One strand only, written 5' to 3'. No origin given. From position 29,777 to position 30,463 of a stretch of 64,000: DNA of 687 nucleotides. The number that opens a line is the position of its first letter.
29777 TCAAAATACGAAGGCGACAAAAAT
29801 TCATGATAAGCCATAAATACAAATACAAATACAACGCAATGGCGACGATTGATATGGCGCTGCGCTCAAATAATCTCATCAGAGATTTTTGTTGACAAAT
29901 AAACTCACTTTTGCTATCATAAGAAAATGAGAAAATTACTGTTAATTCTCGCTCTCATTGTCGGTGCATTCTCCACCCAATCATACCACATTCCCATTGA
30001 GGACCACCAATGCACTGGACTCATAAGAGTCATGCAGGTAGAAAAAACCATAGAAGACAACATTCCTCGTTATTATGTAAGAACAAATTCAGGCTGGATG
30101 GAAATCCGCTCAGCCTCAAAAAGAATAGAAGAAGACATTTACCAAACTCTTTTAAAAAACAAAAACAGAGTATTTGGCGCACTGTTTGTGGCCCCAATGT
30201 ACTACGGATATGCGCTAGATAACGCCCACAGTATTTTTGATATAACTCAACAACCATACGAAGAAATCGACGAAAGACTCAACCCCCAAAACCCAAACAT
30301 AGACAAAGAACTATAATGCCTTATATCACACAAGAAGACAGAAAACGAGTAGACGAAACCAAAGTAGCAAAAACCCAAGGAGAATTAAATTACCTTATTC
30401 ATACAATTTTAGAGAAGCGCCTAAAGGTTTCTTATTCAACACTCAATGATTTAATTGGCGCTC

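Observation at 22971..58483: Recurrent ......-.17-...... promoters placed 6-8 nt from the start codon: systematic leaderless first cistrons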

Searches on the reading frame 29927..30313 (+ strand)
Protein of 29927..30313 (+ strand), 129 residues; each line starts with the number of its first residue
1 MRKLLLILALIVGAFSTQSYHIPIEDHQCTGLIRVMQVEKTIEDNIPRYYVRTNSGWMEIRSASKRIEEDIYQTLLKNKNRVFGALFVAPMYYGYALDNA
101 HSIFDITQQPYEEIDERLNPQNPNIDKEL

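Call 27: search_protein_families(library=pfam, proteins=[window:29927-30313:+], max_evalue=0.01)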
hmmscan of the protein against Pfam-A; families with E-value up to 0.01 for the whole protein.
window:29927-30313:+ (129 aa): 0 families

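Call 61: search_protein_families(library=phrogs, proteins=[window:29927-30313:+], max_evalue=0.001)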
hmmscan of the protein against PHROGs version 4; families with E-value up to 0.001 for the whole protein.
window:29927-30313:+ (129 aa): 0 families
